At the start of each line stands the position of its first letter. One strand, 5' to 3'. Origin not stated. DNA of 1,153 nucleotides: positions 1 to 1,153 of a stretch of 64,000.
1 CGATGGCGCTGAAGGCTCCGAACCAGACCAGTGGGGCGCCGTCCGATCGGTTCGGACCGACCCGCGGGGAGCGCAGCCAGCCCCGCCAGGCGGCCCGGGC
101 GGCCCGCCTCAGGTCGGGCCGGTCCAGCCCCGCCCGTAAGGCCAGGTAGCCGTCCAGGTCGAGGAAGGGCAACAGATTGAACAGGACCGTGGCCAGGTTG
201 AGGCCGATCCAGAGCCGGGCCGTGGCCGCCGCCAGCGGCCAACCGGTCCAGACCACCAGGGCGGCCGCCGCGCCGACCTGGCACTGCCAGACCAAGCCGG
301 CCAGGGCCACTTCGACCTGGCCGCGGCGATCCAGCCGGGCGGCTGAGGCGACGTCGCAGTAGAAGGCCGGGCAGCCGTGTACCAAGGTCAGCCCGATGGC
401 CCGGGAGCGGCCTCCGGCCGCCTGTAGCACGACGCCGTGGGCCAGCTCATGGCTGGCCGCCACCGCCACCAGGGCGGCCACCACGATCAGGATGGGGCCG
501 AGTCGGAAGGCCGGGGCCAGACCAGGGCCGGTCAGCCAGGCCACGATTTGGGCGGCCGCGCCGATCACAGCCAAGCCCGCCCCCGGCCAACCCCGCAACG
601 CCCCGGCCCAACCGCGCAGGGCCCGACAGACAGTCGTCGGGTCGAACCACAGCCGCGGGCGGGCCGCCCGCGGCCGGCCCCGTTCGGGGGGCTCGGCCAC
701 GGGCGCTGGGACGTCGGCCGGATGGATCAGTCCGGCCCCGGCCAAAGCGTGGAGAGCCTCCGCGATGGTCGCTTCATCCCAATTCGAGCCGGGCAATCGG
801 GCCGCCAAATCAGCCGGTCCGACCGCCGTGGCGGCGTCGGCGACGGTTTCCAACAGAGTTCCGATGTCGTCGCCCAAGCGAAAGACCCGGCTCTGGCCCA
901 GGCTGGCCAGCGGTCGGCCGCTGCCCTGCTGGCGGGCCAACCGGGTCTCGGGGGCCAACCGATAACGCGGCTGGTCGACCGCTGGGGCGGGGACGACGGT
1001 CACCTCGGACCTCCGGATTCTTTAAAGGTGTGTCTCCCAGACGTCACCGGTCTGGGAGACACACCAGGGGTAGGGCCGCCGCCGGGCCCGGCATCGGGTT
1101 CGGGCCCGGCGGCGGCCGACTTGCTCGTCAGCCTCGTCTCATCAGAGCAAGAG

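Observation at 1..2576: Candidate RiPP-like module at the window edge: MerR, MerR, 31-aa peptide, twin hairpins, RRE-like/M50 protease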

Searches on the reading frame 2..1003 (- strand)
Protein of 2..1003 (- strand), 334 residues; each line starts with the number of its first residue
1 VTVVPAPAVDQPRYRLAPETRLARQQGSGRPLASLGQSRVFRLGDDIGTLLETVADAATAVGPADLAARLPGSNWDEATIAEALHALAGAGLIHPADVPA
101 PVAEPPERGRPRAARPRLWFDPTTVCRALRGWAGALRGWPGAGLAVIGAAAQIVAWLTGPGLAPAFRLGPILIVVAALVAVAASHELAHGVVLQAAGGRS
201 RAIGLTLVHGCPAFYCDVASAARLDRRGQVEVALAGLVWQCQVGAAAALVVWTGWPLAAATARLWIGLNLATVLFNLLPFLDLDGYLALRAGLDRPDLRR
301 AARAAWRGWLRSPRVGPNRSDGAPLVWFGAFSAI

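Call 8: search_protein_families(library=ncbifam, proteins=[window:2-1003:-], max_evalue=1)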
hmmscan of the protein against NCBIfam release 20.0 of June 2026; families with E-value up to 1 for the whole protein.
window:2-1003:- (334 aa): 2 families
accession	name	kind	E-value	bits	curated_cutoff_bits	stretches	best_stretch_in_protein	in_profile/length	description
NF041824.1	daptide_HExxH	equivalog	1.8e-41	142.6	300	1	17-330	4-325/379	daptide biosynthesis intramembrane metalloprotease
NF058609.1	RiPP_HExxH_LiaK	equivalog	4e-05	23.4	225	1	172-292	92-211/246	YydH/LiaK family epipeptide maturation metalloprotease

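Call 9: search_protein_families(library=pfam, proteins=[window:2-1003:-], max_evalue=1)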
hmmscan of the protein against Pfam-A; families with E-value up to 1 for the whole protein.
window:2-1003:- (334 aa): 2 families
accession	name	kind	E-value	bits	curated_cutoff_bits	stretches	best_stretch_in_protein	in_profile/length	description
PF02163.28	Peptidase_M50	-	0.0012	18.6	27.2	1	265-294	168-195/221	Peptidase family M50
PF03450.22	CO_deh_flav_C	-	0.51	10.9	25.5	1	57-89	40-72/102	CO dehydrogenase flavoprotein C-terminal domain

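Call 12: find_homologous_proteins(query=window:2-1003:-, max_evalue=0.00001)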
Query window:2-1003:- (334 aa): 4 proteins with E <= 0.00001 among 8000 candidates.
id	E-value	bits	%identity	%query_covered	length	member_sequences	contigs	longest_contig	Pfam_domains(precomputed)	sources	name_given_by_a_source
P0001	1.1e-210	717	100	100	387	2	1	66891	-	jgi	jgi:putative peptide zinc metalloprotease protein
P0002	2.0e-125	437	67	98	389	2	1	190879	-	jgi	jgi:putative peptide zinc metalloprotease protein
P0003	5.1e-73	265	70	57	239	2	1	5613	-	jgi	jgi:Zn-dependent protease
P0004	1.3e-18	86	33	82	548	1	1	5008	-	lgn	-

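Call 13: find_encoding_contigs(protein=P0001, flank=10000)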
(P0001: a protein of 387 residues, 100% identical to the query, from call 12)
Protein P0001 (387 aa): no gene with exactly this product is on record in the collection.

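Call 14: find_encoding_contigs(protein=P0002, flank=10000)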
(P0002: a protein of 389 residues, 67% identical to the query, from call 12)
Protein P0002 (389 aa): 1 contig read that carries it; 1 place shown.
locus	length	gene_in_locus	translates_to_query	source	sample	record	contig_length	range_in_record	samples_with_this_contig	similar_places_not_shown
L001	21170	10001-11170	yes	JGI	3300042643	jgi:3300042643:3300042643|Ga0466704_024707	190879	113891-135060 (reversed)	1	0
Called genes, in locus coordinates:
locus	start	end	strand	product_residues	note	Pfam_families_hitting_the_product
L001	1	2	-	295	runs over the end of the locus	PF02653:BPD_transp_2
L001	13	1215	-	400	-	PF13433:Peripla_BP_5 (weak), PF13458:Peripla_BP_6, PF01094:ANF_receptor (faint), PF13433:Peripla_BP_5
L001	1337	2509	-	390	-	PF00108:Thiolase_N, PF00109:ketoacyl-synt (weak), PF02803:Thiolase_C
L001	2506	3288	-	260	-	PF00378:ECH_1, PF16113:ECH_2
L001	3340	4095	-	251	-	PF00106:adh_short, PF08659:KR, PF13561:adh_short_C2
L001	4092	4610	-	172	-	PF01575:MaoC_dehydratas, PF13452:FAS1_DH_region (weak)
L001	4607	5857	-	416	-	PF02515:CoA_transf_3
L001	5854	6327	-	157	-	-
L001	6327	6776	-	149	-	PF01575:MaoC_dehydratas (weak)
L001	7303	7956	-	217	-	PF00392:GntR, PF07729:FCD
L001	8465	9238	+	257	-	PF00376:MerR, PF13411:MerR_1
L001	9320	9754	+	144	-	PF00376:MerR, PF13411:MerR_1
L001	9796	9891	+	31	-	-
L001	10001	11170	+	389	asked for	-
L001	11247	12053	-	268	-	PF01177:Asp_Glu_race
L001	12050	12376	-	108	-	-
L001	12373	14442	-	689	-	PF01926:MMR_HSR1, PF02421:FeoB_N, PF07670:Gate, PF07664:FeoB_C, PF07670:Gate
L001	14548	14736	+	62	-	-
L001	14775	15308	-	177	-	PF09438:DUF2017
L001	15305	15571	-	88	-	PF02617:ClpS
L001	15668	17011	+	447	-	PF17767:NAPRTase_N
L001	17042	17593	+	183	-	PF00857:Isochorismatase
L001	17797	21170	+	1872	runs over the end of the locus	PF20148:DUF6531, PF05593:RHS_repeat, PF25023:TEN_YD-shell, PF05593:RHS_repeat, PF25023:TEN_YD-shell, PF05593:RHS_repeat, PF25023:TEN_YD-shell, PF05593:RHS_repeat, +3 more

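Call 28: predict_structure(alignment_id=A1)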
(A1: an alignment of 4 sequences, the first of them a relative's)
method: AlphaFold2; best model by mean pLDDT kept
length: 387 residues; sequences in the alignment: 4
mean_pLDDT: 46.4   pTM: 0.31
mean pLDDT of the five models: 46.4, 44.8, 44.2, 39.8, 37.5
residues with pLDDT >= 90: 0; 70-90: 31; 50-70: 98; < 50: 258
segments of 3 or more residues with pLDDT < 50: 1-9, 22-45, 98-123, 129-175, 202-214, 216-224, 245-252, 254-261, 271-350, 366-368, 374-387
pLDDT, mean of each block of 10 residues (from residue 1): 35 65 43 36 51 67 76 69 74 59 33 32 48 37 38 40 38 49 58 54 41 44 47 53 49 46 50 42 36 40 40 31 30 34 44 51 52 43 30
secondary structure, 60 per line:
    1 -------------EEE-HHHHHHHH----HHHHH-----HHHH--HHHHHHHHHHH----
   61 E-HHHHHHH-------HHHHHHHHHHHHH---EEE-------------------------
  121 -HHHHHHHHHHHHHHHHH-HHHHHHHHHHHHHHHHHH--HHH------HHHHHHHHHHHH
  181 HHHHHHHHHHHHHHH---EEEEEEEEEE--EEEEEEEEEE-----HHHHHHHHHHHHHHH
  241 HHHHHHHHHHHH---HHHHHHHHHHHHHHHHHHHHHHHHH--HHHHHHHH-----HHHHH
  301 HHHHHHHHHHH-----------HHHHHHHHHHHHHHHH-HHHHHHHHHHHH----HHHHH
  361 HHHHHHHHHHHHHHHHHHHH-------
elements in order: E14-16 H18-25 H30-34 H40-43 H46-56 H63-69 H77-89 E93-95 H122-138 H140-157 H169-195 E199-208 E211-220 H226-252 H256-280 H283-290 H296-311 H323-338 H340-351 H356-380

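Call 32: search_protein_representatives(protein=P0001)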
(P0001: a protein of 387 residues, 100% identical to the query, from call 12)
Query: 387 residues. Proteins with E-value up to 0.001 (for the whole library): 4244; up to 1e-10: 366; up to 1e-30: 22. The best 150 are listed.
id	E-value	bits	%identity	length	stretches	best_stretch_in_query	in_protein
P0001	1.8e-245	831.1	100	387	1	1-387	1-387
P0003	1.9e-83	297.6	67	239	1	144-379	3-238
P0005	4.2e-54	200.9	46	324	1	13-312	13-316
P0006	1.7e-50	189.0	40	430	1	11-348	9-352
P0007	4.8e-50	187.5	40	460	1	4-306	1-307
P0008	1.4e-49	186.0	38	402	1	8-362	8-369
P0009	5.4e-49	184.1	41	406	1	9-385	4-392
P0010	6.2e-47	177.3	38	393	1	9-344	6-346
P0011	1.3e-46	176.2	41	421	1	5-369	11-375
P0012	2.7e-46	175.2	36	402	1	12-361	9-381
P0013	8.5e-46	173.5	40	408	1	6-345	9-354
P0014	6.4e-45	170.7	39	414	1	2-369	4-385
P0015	2.3e-44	168.8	41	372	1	38-381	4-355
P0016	1.9e-43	165.8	41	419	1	16-361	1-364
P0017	3.5e-43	164.9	44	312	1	36-339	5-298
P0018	5.5e-43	164.3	38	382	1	13-313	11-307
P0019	1.9e-42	162.5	38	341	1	16-349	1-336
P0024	1.6e-31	126.5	42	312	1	83-381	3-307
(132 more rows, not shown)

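Call 33: search_protein_families(library=ncbifam, proteins=[P0001, P0002, P0005, P0006, P0007, P0008, P0009, P0010, P0011, P0012], max_evalue=1e-10)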
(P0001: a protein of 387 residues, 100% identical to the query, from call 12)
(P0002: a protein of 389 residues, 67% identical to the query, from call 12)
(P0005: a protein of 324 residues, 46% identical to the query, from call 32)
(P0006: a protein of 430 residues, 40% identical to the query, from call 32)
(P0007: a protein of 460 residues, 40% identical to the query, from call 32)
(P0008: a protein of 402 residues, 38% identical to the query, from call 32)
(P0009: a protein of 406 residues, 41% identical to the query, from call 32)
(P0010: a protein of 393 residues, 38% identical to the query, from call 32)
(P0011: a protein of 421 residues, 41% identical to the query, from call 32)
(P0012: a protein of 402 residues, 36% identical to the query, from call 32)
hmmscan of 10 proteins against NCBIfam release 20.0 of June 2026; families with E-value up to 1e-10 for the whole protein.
P0001 (387 aa): 1 family
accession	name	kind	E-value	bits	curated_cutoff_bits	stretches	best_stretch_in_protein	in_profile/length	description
NF041824.1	daptide_HExxH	equivalog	6e-44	150.7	300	1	17-378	4-372/379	daptide biosynthesis intramembrane metalloprotease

P0002 (389 aa): 1 family
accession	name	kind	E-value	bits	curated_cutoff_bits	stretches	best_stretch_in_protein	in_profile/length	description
NF041824.1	daptide_HExxH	equivalog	6e-40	137.5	300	1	11-372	3-373/379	daptide biosynthesis intramembrane metalloprotease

P0005 (324 aa): 1 family
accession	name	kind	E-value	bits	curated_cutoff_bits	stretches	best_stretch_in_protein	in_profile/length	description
NF041824.1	daptide_HExxH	equivalog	5.6e-70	236.4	300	1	27-318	15-306/379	daptide biosynthesis intramembrane metalloprotease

P0006 (430 aa): 1 family
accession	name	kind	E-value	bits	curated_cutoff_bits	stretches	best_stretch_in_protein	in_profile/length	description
NF041824.1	daptide_HExxH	equivalog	8.6e-66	222.6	300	1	15-380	4-368/379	daptide biosynthesis intramembrane metalloprotease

P0007 (460 aa): 1 family
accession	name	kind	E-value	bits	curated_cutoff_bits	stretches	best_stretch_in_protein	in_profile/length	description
NF041824.1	daptide_HExxH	equivalog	9.1e-59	199.5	300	1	13-320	3-310/379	daptide biosynthesis intramembrane metalloprotease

P0008 (402 aa): 1 family
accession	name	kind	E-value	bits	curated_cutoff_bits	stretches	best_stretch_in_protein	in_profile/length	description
NF041824.1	daptide_HExxH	equivalog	8e-72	242.5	300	1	32-386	20-373/379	daptide biosynthesis intramembrane metalloprotease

P0009 (406 aa): 1 family
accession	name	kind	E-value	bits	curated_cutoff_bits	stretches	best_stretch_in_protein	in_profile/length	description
NF041824.1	daptide_HExxH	equivalog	3e-65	220.8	300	1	32-387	25-377/379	daptide biosynthesis intramembrane metalloprotease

P0010 (393 aa): 1 family
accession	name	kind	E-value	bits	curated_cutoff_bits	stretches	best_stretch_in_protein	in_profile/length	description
NF041824.1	daptide_HExxH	equivalog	5e-60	203.6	300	1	29-378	20-367/379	daptide biosynthesis intramembrane metalloprotease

P0011 (421 aa): 1 family
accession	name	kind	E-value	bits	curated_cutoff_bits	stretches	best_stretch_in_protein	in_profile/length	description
NF041824.1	daptide_HExxH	equivalog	2.1e-63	214.8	300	1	27-373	11-363/379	daptide biosynthesis intramembrane metalloprotease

P0012 (402 aa): 1 family
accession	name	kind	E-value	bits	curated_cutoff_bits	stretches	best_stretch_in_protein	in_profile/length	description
NF041824.1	daptide_HExxH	equivalog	1e-63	215.8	300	1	35-386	26-360/379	daptide biosynthesis intramembrane metalloprotease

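Call 40: find_homologous_proteins(query=A3, max_evalue=1e-20)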
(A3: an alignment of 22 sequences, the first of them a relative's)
Query A3 (22 sequences) (387 aa, profile of the alignment): 7 proteins with E <= 1e-20 among 8000 candidates.
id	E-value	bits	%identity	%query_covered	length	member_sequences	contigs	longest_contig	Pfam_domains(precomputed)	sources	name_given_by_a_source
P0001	8.2e-124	432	100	100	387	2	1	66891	-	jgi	jgi:putative peptide zinc metalloprotease protein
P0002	1.5e-121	424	64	98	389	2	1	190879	-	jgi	jgi:putative peptide zinc metalloprotease protein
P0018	6.9e-118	412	37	78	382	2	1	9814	-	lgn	-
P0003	1.8e-72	263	65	61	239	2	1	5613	-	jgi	jgi:Zn-dependent protease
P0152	6.3e-24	103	31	49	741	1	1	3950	PF25881.1,PF25954.1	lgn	-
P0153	4.0e-22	97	33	45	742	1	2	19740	PF02163.29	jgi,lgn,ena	-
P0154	5.3e-21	93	31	30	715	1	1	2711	PF02163.29,PF05402.19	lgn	-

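Call 41: find_encoding_contigs(protein=P0018, flank=10000)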
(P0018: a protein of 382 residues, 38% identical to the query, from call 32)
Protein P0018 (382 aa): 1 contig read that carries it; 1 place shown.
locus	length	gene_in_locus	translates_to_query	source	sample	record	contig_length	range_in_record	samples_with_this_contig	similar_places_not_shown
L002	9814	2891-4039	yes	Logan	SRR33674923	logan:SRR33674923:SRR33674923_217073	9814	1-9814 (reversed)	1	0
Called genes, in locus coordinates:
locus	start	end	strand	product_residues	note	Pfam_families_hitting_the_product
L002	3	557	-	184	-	?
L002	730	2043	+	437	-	PF07690:MFS_1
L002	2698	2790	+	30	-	-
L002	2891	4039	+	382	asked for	-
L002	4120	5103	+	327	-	-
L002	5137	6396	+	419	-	PF00202:Aminotran_3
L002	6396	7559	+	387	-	PF00465:Fe-ADH, PF13685:Fe-ADH_2 (weak)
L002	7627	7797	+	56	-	-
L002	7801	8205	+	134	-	PF13565:HTH_32 (weak)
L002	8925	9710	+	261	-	PF00376:MerR, PF13411:MerR_1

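Call 42: find_encoding_contigs(protein=P0003, flank=10000)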
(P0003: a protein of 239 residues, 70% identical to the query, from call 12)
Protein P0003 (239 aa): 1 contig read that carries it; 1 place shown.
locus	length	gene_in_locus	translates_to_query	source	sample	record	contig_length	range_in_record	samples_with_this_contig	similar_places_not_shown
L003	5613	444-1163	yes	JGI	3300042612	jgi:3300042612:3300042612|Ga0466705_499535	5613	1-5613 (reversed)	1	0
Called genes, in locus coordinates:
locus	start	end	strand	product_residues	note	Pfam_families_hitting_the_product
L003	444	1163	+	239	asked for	-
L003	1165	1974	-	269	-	PF01177:Asp_Glu_race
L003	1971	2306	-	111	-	-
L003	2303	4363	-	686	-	PF01926:MMR_HSR1, PF02421:FeoB_N, PF07670:Gate, PF07664:FeoB_C, PF07670:Gate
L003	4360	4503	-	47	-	PF04023:FeoA (weak)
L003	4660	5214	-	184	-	PF09438:DUF2017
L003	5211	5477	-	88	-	PF02617:ClpS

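Call 43: find_related_loci(query=A5, collection=genome_contigs, flank=10000)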
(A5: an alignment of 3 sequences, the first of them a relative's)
Query A5 (387 aa) in genome_contigs; peptide patterns used: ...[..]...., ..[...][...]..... (x = any residue, [..] = any of these).
118 stretches matched a pattern; 1 encode a relative of the query (tblastn E <= 1e-3); 1 distinct loci.
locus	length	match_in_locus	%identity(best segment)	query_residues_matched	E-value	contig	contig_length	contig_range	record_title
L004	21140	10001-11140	64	10-387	3e-117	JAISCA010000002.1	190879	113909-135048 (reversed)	MAG: Propionibacteriaceae bacterium isolate Gx481_bin45 k119_3282460, whole genome shotgun sequence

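Call 45: predict_structure(alignment_id=A3)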
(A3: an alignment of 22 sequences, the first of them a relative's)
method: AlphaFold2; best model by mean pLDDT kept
length: 387 residues; sequences in the alignment: 22
mean_pLDDT: 86.4   pTM: 0.81
mean pLDDT of the five models: 86.4, 85.0, 84.1, 84.1, 83.5
residues with pLDDT >= 90: 235; 70-90: 107; 50-70: 24; < 50: 21
segments of 3 or more residues with pLDDT < 50: 1-7, 107-113, 383-387
pLDDT, mean of each block of 10 residues (from residue 1): 48 91 92 86 93 96 94 86 93 85 48 59 94 96 98 97 95 96 96 95 80 85 94 97 98 97 97 93 93 91 91 74 89 86 77 76 80 76 44
secondary structure, 60 per line:
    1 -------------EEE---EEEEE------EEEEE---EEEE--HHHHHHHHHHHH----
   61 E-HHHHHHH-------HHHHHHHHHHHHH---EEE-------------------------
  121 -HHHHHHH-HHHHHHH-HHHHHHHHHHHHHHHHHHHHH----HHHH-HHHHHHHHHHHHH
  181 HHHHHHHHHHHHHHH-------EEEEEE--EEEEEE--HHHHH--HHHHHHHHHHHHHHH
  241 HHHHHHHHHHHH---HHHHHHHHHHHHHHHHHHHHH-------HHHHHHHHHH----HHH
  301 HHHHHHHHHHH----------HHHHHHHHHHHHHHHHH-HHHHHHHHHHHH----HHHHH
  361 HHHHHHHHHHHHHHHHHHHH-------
elements in order: E14-16 E20-24 E31-35 E39-42 H45-56 H63-69 H77-89 E93-95 H122-128 H130-136 H138-158 H163-166 H168-195 E203-208 E211-216 H219-223 H226-252 H256-276 H284-293 H298-311 H322-338 H340-351 H356-380

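Call 48: find_related_loci(query=A5, collection=metagenome_contigs, flank=10000)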
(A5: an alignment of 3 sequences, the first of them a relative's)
Query A5 (387 aa) in metagenome_contigs; peptide patterns used: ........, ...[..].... (x = any residue, [..] = any of these).
600 stretches matched a pattern (row limit reached: there are more); 9 encode a relative of the query (tblastn E <= 1e-3); 9 distinct loci.
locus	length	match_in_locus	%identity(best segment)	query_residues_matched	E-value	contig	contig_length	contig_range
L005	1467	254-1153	44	2-311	5e-55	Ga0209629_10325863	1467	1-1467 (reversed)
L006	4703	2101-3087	43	4-341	3e-52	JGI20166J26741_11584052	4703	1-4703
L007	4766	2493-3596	28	15-375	3e-17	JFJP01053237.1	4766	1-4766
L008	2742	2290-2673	37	174-298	2e-13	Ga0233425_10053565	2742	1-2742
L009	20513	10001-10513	31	140-308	2e-10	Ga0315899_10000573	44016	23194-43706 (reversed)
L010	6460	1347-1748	28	173-304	2e-9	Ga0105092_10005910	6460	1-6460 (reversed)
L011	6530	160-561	28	173-304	2e-9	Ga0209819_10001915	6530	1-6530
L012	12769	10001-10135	51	185-228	2e-5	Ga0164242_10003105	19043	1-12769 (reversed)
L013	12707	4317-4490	41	185-241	2e-5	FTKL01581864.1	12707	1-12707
